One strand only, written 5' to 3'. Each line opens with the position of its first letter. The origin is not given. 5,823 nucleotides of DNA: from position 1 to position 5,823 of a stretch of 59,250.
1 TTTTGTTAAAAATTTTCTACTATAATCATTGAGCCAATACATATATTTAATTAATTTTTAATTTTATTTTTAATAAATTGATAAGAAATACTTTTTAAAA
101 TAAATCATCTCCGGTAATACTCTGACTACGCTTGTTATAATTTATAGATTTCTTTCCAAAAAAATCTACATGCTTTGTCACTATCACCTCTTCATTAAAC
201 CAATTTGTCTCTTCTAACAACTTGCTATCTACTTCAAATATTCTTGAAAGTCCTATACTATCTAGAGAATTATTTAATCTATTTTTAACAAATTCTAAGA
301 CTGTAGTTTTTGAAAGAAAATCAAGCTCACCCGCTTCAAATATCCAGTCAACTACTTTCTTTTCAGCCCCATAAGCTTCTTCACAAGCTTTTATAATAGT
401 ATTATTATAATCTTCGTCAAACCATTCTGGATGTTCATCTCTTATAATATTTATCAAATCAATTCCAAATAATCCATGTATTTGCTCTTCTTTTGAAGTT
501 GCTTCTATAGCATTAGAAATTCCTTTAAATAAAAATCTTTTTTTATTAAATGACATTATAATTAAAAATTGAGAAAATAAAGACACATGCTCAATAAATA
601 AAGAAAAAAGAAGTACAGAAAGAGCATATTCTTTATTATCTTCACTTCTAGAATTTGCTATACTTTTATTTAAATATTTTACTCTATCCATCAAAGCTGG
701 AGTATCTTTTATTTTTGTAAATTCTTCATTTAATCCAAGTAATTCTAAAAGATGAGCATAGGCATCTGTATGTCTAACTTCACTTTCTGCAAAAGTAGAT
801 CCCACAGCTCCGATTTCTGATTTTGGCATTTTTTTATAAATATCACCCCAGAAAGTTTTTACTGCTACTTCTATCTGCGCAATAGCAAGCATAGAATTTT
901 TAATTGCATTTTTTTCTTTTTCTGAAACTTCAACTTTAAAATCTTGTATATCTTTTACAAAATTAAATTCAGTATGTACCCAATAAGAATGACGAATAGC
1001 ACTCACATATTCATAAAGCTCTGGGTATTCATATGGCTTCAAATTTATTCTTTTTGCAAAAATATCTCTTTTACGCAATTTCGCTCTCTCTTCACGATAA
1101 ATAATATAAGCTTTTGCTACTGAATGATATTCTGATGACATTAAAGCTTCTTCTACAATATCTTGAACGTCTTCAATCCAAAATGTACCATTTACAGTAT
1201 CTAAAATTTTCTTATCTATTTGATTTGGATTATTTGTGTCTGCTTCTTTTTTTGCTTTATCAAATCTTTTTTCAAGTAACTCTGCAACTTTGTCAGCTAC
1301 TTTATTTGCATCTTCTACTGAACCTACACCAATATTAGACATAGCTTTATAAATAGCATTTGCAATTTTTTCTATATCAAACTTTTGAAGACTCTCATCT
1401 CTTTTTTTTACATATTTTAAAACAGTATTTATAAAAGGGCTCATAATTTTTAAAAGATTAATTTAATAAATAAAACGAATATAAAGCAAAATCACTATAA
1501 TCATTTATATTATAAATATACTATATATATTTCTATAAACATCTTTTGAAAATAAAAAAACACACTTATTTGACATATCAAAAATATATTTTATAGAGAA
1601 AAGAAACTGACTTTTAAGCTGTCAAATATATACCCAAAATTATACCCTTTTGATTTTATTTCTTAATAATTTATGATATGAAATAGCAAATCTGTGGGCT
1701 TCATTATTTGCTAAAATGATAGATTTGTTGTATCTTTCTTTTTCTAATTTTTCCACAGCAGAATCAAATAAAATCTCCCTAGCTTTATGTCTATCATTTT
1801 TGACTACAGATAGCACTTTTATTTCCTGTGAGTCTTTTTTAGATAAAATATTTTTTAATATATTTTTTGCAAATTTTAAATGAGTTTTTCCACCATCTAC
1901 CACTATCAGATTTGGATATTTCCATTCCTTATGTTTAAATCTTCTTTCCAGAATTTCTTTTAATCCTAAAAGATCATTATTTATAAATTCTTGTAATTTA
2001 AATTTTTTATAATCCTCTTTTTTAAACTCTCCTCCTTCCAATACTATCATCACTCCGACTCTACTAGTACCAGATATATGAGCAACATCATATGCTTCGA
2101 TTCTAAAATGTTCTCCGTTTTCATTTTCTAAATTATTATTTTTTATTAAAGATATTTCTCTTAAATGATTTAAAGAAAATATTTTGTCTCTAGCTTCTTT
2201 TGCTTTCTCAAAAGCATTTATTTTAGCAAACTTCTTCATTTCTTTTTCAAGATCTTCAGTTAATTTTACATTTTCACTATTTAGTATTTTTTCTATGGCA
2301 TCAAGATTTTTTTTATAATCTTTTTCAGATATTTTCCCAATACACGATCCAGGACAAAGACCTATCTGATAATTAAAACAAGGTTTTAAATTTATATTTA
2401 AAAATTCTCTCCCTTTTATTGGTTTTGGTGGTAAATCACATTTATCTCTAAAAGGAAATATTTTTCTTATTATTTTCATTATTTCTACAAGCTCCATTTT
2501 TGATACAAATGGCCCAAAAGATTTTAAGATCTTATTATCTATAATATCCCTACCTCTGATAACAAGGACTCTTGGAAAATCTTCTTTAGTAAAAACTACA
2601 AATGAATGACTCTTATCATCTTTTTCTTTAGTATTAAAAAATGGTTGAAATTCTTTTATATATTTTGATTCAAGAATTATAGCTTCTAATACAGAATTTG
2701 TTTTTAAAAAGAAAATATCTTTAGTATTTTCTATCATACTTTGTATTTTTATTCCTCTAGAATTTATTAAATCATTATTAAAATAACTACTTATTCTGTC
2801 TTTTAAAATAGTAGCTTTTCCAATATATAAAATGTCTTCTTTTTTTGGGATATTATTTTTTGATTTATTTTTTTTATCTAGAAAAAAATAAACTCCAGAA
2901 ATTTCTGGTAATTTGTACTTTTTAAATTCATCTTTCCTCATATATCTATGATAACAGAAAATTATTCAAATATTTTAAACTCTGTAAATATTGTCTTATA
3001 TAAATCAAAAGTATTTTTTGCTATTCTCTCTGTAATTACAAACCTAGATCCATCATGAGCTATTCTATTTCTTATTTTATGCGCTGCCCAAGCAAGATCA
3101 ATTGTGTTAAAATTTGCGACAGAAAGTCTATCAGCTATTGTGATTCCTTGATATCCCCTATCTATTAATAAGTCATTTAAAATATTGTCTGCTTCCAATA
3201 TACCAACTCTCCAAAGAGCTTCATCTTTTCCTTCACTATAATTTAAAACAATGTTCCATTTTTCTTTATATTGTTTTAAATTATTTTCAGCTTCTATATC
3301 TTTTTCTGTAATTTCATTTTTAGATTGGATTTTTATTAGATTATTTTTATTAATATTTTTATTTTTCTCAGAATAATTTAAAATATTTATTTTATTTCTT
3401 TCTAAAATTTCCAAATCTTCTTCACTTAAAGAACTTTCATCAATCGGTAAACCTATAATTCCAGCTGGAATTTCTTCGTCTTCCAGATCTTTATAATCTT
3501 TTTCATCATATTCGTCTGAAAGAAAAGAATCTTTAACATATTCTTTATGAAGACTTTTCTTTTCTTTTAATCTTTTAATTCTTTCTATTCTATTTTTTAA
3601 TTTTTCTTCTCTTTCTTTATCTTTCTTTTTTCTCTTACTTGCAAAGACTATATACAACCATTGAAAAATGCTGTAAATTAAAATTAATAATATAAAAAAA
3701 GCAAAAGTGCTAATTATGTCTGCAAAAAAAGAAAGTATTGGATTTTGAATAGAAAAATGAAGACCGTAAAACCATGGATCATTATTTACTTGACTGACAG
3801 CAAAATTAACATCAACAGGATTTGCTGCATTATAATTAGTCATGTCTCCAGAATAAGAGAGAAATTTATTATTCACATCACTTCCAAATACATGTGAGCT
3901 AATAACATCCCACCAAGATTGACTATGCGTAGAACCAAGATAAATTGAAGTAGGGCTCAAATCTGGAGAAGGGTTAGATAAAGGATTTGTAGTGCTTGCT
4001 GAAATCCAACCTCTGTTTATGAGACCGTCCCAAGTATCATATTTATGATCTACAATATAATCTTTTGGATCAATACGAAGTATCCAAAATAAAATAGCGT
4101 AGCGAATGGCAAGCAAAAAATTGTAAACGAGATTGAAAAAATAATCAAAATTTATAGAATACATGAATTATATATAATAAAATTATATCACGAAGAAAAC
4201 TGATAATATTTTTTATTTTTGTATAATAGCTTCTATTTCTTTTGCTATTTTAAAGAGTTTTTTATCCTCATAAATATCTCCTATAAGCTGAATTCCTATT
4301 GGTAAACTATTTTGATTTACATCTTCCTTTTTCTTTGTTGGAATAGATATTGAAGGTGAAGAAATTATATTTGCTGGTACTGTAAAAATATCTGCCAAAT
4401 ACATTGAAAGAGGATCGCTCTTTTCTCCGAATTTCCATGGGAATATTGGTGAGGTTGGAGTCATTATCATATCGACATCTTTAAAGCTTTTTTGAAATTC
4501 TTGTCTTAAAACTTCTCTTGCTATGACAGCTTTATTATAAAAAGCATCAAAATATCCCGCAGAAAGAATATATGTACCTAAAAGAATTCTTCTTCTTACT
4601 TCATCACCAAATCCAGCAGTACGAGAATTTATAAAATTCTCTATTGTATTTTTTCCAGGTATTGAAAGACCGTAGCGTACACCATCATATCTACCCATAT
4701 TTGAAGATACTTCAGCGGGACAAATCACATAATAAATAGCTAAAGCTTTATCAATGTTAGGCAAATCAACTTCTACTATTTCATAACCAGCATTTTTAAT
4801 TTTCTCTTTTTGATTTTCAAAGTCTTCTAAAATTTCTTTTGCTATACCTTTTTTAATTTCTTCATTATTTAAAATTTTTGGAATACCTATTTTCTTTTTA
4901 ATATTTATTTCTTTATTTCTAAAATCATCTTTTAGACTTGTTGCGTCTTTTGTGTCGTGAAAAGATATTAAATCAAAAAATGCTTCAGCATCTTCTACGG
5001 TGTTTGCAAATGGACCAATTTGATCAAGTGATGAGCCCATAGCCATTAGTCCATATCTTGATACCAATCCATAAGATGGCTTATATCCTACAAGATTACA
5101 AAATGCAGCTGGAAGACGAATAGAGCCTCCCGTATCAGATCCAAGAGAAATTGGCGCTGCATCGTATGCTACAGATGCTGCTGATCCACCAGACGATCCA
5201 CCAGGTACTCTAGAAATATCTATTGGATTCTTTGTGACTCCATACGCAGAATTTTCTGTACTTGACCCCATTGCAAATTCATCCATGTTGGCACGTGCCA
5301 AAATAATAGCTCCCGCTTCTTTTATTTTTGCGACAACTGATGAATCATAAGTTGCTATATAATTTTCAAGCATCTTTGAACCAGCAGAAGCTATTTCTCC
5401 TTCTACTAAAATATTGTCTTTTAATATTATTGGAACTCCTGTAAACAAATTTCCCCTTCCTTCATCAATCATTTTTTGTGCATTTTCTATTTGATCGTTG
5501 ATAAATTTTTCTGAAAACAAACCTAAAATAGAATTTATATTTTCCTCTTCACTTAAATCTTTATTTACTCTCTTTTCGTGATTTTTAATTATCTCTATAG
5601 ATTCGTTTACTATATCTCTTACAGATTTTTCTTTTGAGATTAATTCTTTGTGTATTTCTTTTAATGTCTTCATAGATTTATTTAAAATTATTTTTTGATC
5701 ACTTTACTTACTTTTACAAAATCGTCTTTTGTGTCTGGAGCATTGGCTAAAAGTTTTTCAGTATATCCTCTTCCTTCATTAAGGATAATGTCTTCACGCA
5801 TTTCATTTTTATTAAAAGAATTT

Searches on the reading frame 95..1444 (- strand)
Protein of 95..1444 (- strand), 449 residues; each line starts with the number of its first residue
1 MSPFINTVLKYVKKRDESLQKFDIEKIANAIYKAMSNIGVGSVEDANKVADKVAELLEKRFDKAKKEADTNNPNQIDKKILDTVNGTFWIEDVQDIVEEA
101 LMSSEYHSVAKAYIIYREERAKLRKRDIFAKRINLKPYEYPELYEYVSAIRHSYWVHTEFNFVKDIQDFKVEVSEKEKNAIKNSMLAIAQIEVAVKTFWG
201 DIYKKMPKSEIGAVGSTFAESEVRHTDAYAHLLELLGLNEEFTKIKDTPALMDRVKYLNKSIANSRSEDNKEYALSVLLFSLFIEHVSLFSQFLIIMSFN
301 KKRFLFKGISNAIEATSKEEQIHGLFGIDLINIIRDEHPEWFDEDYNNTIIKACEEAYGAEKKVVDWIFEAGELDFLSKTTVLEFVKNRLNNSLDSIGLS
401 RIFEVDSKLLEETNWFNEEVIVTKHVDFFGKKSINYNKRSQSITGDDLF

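Call 11: search_protein_families(library=pfam, proteins=[window:95-1444:-], max_evalue=0.001)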
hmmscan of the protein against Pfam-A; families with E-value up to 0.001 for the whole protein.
window:95-1444:- (449 aa): 2 families
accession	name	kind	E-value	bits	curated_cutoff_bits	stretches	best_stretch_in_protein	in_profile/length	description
PF00268.27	Ribonuc_red_sm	-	2.6e-57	194.8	33.6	1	132-406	1-277/281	Ribonucleotide reductase, small chain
PF03477.21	ATP-cone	-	1.4e-17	64.4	25.8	2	10-63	1-52/88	ATP cone domain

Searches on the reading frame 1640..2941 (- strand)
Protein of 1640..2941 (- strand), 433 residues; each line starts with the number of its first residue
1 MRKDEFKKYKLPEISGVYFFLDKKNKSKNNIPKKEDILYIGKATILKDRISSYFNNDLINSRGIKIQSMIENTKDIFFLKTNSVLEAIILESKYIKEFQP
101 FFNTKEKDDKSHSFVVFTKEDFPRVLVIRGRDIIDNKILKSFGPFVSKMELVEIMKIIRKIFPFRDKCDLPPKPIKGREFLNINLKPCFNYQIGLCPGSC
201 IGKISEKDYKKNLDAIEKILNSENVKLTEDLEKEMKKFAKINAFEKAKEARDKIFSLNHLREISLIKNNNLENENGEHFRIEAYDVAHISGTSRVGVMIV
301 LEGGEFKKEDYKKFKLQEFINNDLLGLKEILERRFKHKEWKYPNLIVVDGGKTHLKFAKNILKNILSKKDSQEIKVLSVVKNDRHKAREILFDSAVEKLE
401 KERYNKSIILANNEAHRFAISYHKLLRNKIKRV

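Call 11: search_protein_families(library=pfam, proteins=[window:1640-2941:-], max_evalue=0.001)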
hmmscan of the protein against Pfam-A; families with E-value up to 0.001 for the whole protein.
window:1640-2941:- (433 aa): 3 families
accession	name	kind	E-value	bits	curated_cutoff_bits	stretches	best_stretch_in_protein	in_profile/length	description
PF08459.17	UvrC_RNaseH_dom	-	7.7e-31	107.5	22.3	1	279-420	11-159/159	UvrC RNAse H endonuclease domain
PF01541.30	GIY-YIG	-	8.8e-05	23.2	22.6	1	16-100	3-74/78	GIY-YIG catalytic domain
PF02151.25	UVR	-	9.9e-05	22.4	21.5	1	226-257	2-33/36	UvrB/uvrC motif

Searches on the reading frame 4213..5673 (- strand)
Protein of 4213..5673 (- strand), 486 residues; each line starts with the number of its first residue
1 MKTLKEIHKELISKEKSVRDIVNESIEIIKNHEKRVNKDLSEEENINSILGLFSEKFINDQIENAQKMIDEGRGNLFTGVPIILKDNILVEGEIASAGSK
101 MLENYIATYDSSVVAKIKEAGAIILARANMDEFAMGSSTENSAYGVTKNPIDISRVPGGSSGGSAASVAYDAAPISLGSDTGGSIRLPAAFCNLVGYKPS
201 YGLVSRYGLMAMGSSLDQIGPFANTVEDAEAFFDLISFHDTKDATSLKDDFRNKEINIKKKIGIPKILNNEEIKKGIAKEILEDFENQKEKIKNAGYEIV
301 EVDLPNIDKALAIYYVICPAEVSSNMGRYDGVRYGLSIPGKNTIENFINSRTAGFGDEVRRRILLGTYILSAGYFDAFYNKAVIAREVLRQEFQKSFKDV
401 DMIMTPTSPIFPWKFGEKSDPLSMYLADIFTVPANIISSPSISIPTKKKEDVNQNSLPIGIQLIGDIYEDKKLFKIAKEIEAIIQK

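Call 11: search_protein_families(library=pfam, proteins=[window:4213-5673:-], max_evalue=0.001)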
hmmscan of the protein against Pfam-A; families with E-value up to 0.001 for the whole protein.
window:4213-5673:- (486 aa): 1 family
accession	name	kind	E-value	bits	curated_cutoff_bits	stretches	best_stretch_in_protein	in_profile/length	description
PF01425.27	Amidase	-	4e-130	435.3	27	1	44-473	15-444/445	Amidase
